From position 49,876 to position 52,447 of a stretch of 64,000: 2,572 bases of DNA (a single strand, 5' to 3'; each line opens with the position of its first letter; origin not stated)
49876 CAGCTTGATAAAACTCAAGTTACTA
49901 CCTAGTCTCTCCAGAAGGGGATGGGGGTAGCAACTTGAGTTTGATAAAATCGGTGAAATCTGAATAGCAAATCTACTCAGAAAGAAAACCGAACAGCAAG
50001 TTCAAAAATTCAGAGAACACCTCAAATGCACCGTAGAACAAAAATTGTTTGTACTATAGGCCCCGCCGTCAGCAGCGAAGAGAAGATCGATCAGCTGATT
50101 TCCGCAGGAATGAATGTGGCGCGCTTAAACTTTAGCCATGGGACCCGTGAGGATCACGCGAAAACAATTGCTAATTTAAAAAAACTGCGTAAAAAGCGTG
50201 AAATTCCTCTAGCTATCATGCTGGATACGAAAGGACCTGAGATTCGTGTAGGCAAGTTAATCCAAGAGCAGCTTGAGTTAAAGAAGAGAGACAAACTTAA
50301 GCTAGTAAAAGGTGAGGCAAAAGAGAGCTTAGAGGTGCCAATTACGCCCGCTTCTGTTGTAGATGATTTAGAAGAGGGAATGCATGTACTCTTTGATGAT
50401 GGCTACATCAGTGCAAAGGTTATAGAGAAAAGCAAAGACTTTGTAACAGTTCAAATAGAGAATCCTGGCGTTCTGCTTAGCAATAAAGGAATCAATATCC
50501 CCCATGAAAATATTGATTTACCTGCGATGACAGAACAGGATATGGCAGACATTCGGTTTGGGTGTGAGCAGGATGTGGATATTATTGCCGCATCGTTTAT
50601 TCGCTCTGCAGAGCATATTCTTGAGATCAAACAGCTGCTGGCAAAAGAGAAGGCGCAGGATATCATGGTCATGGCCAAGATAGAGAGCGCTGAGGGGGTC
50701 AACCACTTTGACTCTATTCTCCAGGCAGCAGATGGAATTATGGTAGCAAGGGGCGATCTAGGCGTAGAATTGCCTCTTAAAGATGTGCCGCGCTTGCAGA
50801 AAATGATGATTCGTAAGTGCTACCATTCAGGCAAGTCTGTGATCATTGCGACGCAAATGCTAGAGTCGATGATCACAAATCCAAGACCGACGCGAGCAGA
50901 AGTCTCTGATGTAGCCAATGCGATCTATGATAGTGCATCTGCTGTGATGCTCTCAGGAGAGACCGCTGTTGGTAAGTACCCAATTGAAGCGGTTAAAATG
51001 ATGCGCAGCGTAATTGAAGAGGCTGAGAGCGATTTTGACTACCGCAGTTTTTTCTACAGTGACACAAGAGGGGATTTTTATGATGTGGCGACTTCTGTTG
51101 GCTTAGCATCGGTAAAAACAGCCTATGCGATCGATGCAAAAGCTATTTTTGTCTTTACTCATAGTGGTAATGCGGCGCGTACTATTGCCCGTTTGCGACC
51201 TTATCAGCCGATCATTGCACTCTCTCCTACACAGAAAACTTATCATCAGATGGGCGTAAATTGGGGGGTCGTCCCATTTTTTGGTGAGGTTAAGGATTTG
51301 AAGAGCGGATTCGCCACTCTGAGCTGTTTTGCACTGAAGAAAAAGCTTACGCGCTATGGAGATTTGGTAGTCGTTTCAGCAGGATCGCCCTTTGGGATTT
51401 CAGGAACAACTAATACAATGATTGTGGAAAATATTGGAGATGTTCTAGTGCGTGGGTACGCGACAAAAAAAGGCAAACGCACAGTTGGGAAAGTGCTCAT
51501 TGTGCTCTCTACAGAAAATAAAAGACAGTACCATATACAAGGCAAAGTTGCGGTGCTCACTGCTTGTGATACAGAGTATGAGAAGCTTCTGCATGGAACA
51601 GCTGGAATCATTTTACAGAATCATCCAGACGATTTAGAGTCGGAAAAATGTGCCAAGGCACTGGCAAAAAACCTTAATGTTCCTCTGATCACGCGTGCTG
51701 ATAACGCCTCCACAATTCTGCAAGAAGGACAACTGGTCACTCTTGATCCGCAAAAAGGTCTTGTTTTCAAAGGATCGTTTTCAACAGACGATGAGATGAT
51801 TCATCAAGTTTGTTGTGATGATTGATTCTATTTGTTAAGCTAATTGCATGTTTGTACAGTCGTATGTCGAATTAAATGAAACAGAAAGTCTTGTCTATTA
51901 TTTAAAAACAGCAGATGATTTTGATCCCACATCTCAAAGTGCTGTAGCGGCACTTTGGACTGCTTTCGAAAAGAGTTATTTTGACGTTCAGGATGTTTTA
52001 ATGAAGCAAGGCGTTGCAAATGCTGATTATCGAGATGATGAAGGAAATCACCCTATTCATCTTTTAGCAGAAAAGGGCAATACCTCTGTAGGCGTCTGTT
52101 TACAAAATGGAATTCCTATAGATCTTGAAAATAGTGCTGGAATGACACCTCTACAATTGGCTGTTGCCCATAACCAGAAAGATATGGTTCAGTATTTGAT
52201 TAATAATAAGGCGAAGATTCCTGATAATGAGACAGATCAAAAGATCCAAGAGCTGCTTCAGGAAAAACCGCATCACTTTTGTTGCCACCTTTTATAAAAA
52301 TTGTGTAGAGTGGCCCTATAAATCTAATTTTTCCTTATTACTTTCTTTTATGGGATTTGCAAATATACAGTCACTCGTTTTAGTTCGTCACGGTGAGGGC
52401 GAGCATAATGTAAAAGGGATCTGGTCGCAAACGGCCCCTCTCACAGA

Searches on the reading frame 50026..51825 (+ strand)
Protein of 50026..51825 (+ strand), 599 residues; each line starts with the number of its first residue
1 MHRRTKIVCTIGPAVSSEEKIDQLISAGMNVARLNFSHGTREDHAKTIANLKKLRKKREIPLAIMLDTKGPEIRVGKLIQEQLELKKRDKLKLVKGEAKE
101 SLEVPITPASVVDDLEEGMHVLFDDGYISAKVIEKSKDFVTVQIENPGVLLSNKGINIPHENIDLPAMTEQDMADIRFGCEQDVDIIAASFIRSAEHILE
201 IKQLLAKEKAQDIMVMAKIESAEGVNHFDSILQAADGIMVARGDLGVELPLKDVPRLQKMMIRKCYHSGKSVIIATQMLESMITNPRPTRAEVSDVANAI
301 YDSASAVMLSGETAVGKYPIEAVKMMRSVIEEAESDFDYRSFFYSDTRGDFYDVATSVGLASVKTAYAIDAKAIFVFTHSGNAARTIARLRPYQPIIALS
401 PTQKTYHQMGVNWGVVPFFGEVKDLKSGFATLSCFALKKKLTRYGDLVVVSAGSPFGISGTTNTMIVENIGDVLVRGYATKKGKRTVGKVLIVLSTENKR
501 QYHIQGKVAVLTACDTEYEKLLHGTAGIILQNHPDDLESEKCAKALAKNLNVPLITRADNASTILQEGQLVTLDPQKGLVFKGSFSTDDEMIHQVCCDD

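Call 5: search_protein_families(library=pfam, proteins=[window:50026-51825:+], max_evalue=0.1)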
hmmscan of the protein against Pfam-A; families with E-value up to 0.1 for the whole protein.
window:50026-51825:+ (599 aa): 4 families
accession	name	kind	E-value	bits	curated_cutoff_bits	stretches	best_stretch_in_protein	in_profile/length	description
PF00224.27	PK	-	4.5e-122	407.7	30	1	3-323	2-328/328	Pyruvate kinase, barrel domain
PF02887.21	PK_C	-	3.6e-28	98.4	28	1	358-467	3-113/114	Pyruvate kinase, alpha/beta domain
PF03328.21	HpcH_HpaI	-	7.5e-05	22.6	25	1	177-273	79-184/221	HpcH/HpaI aldolase/citrate lyase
PF00391.29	PEP-utilizers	-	0.0016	18.4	23.1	1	545-578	39-72/72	PEP-utilising enzyme, mobile domain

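Call 7: find_encoding_contigs(protein=window:50026-51825:+, flank=10000, max_places=6)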
Protein window:50026-51825:+ (599 aa): 1 contig read that carries it; 1 place shown.
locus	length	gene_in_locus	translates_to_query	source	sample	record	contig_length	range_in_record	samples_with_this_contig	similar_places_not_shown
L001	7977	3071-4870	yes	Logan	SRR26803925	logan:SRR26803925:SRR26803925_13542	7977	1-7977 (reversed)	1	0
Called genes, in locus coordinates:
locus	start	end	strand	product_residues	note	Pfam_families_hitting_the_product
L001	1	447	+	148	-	?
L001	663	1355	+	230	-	-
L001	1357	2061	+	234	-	-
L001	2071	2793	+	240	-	-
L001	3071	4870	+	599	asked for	PF00224:PK, PF02887:PK_C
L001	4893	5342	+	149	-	PF12796:Ank_2, PF00023:Ank (faint), PF13857:Ank_5 (faint), PF13606:Ank_3 (faint), PF13637:Ank_4 (weak)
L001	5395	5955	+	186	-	PF00300:His_Phos_1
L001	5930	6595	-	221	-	PF20260:PUA_4, PF04452:Methyltrans_RNA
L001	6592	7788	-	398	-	PF03279:Lip_A_acyltrans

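Call 20: find_related_loci(query=window:50026-51825:+, collection=genome_contigs, flank=10000)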
Query window:50026-51825:+ (599 aa) in genome_contigs; peptide patterns used: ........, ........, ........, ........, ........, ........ (x = any residue, [..] = any of these).
598 stretches matched a pattern (row limit reached: there are more); 295 encode a relative of the query (tblastn E <= 1e-3); the best 80 are kept; 80 distinct loci.
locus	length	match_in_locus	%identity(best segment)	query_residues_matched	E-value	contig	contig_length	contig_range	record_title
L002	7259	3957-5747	63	1-596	0e+0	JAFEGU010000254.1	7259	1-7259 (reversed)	MAG: Verrucomicrobia bacterium isolate SZAS-8 LIN-198__254__length-7259, whole genome shotgun sequence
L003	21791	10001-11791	61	1-596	0e+0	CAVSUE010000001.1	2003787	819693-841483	MAG: uncultured Verrucomicrobiae bacterium isolate MFD09671.bin.1.113 genome assembly, contig: contig_81095, whole genom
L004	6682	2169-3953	62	1-596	0e+0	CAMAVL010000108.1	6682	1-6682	MAG: Chlamydia trachomatis isolate MaH-04nov19-293 genome assembly, contig: MaH-04nov19-C27970, whole genome shotgun seq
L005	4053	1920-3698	62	1-592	0e+0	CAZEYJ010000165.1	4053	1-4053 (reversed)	MAG TPA_asm: uncultured bacterium isolate binchicken_co200_5 genome assembly, contig: k141_1500742, whole genome shotgun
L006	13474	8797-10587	61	1-596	0e+0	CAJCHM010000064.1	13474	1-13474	Acidobacteria bacterium isolate BOG_genome_mining.12 genome assembly, contig: k141_9085849, whole genome shotgun sequenc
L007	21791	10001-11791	60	1-596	0e+0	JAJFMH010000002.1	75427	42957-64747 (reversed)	MAG: Chlamydiae bacterium isolate OFTM179 OFTM179_1, whole genome shotgun sequence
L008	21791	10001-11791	62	1-596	0e+0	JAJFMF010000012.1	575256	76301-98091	MAG: Chlamydiae bacterium isolate OFTM116 OFTM116_11, whole genome shotgun sequence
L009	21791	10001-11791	59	1-596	0e+0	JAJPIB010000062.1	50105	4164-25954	MAG: Chlamydiia bacterium isolate Centralia_MAG_243 k107_11155683, whole genome shotgun sequence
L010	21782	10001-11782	59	4-596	0e+0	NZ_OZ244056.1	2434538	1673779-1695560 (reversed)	MAG: Simkania sp. isolate 4bf22539-4948-455f-9ad4-f3850cc35ef8 chromosome 1, complete sequence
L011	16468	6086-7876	58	1-596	0e+0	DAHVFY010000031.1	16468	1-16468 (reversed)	MAG TPA_asm: Parachlamydiales bacterium isolate clean324 NODE_31_length_16468_cov_4.416814, whole genome shotgun sequenc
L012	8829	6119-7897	59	1-596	0e+0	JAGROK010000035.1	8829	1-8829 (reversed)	MAG: Chlamydiia bacterium isolate HKST-UBA16 k127_686661, whole genome shotgun sequence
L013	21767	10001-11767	58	1-589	0e+0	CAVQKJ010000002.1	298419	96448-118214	MAG: uncultured Chlamydiae bacterium isolate MFD00008.bin.3.143 genome assembly, contig: contig_107318, whole genome sho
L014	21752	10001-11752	58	4-586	0e+0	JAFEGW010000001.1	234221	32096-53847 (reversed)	MAG: Verrucomicrobia bacterium isolate SZAS AMP-14 VERR-AMP-1__1__length-234221, whole genome shotgun sequence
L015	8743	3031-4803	59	1-590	0e+0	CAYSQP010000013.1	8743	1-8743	MAG TPA_asm: uncultured bacterium isolate SRP200132_co2_491 genome assembly, contig: NODE_7972_length_8743_cov_5.282574,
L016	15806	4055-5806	58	1-583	0e+0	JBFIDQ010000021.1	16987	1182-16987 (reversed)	MAG: Chlamydiales bacterium isolate Mix_sand11.2021.09.D.51 k141_854056_length_16987_cov_10.0000, whole genome shotgun s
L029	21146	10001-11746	58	4-584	0e+0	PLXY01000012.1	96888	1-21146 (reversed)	MAG: Parachlamydiales bacterium isolate palsa_1444 73.20120700_P3D.326_contig_113397, whole genome shotgun sequence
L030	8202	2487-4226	57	4-583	0e+0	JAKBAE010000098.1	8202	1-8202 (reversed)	MAG: bacterium isolate ZJ1.bin9 NODE_13052_length_8202_cov_1.807430, whole genome shotgun sequence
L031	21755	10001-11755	58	1-584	0e+0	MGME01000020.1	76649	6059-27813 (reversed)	MAG: Chlamydiae bacterium RIFCSPLOWO2_12_FULL_49_12 rifcsplowo2_12_scaffold_2690, whole genome shotgun sequence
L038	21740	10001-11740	58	4-584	0e+0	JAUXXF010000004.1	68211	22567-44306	MAG: Chlamydiales bacterium isolate C15_metabat.bin.97 C15_k141_361604, whole genome shotgun sequence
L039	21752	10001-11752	54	1-583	0e+0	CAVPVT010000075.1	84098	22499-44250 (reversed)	MAG: Parachlamydiales bacterium isolate MFD10064.bin.2.77 genome assembly, contig: contig_88736, whole genome shotgun se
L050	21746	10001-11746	55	1-581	0e+0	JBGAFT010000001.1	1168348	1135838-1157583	MAG: bacterium isolate MAG_MBR_H125.77 MBRH125-77_opera_contig_16, whole genome shotgun sequence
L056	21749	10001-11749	54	4-584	0e+0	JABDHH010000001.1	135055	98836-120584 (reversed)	MAG: Chlamydiae bacterium isolate BWOrgControl_Nextera85_MAG2 3300021041.a:Ga0206877_10001, whole genome shotgun sequenc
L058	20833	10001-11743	54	4-584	0e+0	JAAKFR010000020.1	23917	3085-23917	MAG: Chlamydiae bacterium isolate K940_chlam_9 K940chlam9_20, whole genome shotgun sequence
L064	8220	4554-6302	52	1-583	0e+0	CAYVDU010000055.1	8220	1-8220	MAG TPA_asm: uncultured bacterium isolate SRP287051_co2_217 genome assembly, contig: NODE_13922_length_8220_cov_4.832333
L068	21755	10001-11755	51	1-586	0e+0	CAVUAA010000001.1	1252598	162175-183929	MAG: uncultured Verrucomicrobiae bacterium isolate MFD05442.bin.1.36 genome assembly, contig: contig_3485, whole genome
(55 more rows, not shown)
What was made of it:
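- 50026..51825 (+): pyk (pyruvate kinase, 599 aa), right flank. Pfam PK and PK_C (call 5); used to fetch 80 syntenic loci (call 20).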

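Call 42: search_protein_families(library=pfam, proteins=[L006:6191-7207:-, L006:7483-8457:-, L007:8208-9908:+, L008:8118-9929:+, L009:8593-9759:+, L014:5052-6347:+, L014:7050-9065:-, L031:8315-9964:+, L050:6966-8906:+, L050:8916-9659:+], max_evalue=0.001)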
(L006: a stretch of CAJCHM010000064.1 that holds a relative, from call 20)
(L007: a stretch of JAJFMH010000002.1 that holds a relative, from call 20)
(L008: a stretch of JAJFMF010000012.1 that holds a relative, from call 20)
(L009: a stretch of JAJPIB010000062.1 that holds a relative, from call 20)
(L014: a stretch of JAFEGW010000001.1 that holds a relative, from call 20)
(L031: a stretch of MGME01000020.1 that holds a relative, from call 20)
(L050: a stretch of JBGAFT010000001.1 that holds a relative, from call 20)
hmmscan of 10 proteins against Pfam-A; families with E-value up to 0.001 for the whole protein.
L006:6191-7207:- (338 aa): 0 families

L006:7483-8457:- (324 aa): 0 families

L007:8208-9908:+ (566 aa): 0 families

L008:8118-9929:+ (603 aa): 0 families

L009:8593-9759:+ (388 aa): 7 families
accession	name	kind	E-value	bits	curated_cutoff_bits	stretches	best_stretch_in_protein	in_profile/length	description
PF01370.27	Epimerase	-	1.5e-50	172.3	20.9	1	57-295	1-229/240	NAD dependent epimerase/dehydratase family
PF16363.11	GDP_Man_Dehyd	-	1.4e-44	153.3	27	1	58-361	1-324/332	GDP-mannose 4,6 dehydratase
PF04321.23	RmlD_sub_bind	-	1.3e-15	57.6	27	1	56-269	2-183/287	RmlD substrate binding domain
PF02719.21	Polysacc_synt_2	-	2e-13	50.6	20.2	1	57-228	1-174/293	Polysaccharide biosynthesis protein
PF01073.25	3Beta_HSD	-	3.7e-11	43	22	1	58-205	1-156/280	3-beta hydroxysteroid dehydrogenase/isomerase family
PF13460.12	NAD_binding_10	-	0.00028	21.2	27.2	1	61-213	1-138/184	NAD(P)H-binding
PF07993.18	NAD_binding_4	-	0.00086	19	20.1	0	184-242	166-224/258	Male sterility protein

L014:5052-6347:+ (431 aa): 0 families

L014:7050-9065:- (671 aa): 0 families

L031:8315-9964:+ (549 aa): 0 families

L050:6966-8906:+ (646 aa): 4 families
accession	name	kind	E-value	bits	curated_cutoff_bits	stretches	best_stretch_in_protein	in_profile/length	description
PF13432.12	TPR_16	-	3.9e-06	27.6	32.7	1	301-356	2-57/65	Tetratricopeptide repeat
PF13431.12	TPR_17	-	1.8e-05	25.1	24.4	0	320-351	3-34/34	Tetratricopeptide repeat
PF07719.23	TPR_2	-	0.00025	21.4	27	0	332-355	3-26/34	Tetratricopeptide repeat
PF00515.34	TPR_1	-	0.00076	19.6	27.8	0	332-355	3-26/34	Tetratricopeptide repeat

L050:8916-9659:+ (247 aa): 1 family
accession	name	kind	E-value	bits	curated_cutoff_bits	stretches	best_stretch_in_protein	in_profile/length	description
PF25656.1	DUF7945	-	2.2e-08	34.8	27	1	9-117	8-116/123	Domain of unknown function (DUF7945)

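Call 43: search_protein_families(library=pfam, proteins=[L038:6684-8789:-, L039:3993-6491:-, L068:4960-6654:+, L064:1520-2611:-, L064:2913-4004:-, L058:8760-9911:+, L056:8835-9800:+, L030:1338-2441:+, L029:5015-6067:-, L029:7298-8356:+], max_evalue=0.001)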
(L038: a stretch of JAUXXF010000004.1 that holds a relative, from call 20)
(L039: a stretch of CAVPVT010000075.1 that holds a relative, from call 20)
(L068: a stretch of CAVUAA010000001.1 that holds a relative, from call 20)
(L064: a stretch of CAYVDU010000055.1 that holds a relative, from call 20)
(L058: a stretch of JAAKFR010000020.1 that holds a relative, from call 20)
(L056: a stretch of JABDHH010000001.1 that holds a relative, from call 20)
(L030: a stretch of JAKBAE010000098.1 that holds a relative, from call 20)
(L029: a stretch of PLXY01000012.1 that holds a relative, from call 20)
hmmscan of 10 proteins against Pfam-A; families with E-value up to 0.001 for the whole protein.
L038:6684-8789:- (701 aa): 0 families

L039:3993-6491:- (832 aa): 0 families

L068:4960-6654:+ (564 aa): 2 families
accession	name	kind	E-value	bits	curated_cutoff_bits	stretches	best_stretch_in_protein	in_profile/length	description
PF00916.26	Sulfate_transp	-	7.3e-84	282.1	23.2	1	26-389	1-380/380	Sulfate permease family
PF01740.26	STAS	-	2.7e-15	56.5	22.6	1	450-552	5-106/106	STAS domain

L064:1520-2611:- (363 aa): 1 family
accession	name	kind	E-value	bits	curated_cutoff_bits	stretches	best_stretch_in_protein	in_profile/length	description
PF05150.18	Legionella_OMP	-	6.6e-21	74.9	25.4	1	59-361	6-279/281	Legionella pneumophila major outer membrane protein precursor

L064:2913-4004:- (363 aa): 1 family
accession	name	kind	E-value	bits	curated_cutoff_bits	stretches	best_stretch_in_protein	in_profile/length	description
PF05150.18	Legionella_OMP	-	7e-19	68.3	25.4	1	63-361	6-279/281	Legionella pneumophila major outer membrane protein precursor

L058:8760-9911:+ (383 aa): 4 families
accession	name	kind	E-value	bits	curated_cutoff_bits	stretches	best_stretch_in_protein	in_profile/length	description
PF13635.12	DUF4143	-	2e-30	106.1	28.1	1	174-325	6-159/160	Domain of unknown function (DUF4143)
PF13173.12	AAA_14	-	3.5e-21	76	27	1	14-131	2-127/129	AAA domain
PF13401.12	AAA_22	-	0.00029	21.6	27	0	69-103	86-124/130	AAA domain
PF01637.24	ATPase_2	-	0.00035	20.9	33.2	0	11-39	17-45/225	ATPase domain predominantly from Archaea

L056:8835-9800:+ (321 aa): 1 family
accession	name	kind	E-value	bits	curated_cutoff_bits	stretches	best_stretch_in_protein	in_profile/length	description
PF13650.11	Asp_protease_2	-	0.0005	21.2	24.3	0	220-290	9-90/90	Aspartyl protease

L030:1338-2441:+ (367 aa): 4 families
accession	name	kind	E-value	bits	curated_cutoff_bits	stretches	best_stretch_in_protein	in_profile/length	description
PF13091.12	PLDc_2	-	6e-41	139.8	27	2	242-363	1-130/132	PLD-like domain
PF00614.28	PLDc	-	4.2e-09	36.5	21.9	1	140-165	2-27/28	Phospholipase D Active site motif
PF11495.14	Regulator_TrmB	-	1.6e-06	28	22.2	1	236-319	9-94/233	Archaeal transcriptional regulator TrmB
PF07894.18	SACK1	-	0.00048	20.2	21.4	0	62-131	114-187/274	Scaffolding anchor of CK1 domain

L029:5015-6067:- (350 aa): 0 families

L029:7298-8356:+ (352 aa): 2 families
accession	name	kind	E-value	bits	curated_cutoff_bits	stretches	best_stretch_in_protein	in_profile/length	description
PF05569.17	Peptidase_M56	-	2.6e-10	40.4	31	1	134-272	101-247/296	BlaR1 peptidase M56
PF01435.24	Peptidase_M48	-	0.00058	20.2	20.3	1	204-247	49-93/186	Peptidase family M48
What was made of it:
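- Closest known: Plasticity zone of Chlamydiaceae genomes. Same: A phospholipase D, a typical plasticity-zone cargo, sits in the uvrA-pyk gap of L030 (call 43).
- The same site collects heterogeneous cargo in other lineages (calls 42, 43).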

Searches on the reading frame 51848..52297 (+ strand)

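Call 55: search_protein_families(library=pfam, proteins=[window:51848-52297:+], max_evalue=0.01)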
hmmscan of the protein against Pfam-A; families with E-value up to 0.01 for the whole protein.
window:51848-52297:+ (149 aa): 5 families
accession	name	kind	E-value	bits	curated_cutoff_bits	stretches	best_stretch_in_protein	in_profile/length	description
PF12796.13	Ank_2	-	3e-13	50.6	27.3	1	46-124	11-86/90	Ankyrin repeats (3 copies)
PF13637.12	Ank_4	-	5.6e-12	46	22.7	1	83-118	15-50/50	Ankyrin repeats (many copies)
PF13606.12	Ank_3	-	1.7e-09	37.4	22.3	1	98-124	2-28/30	Ankyrin repeat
PF00023.36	Ank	-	2.3e-09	37.5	21.1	1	98-123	2-27/33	Ankyrin repeat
PF13857.12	Ank_5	-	9.4e-08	32.7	27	1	85-122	2-40/56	Ankyrin repeats (many copies)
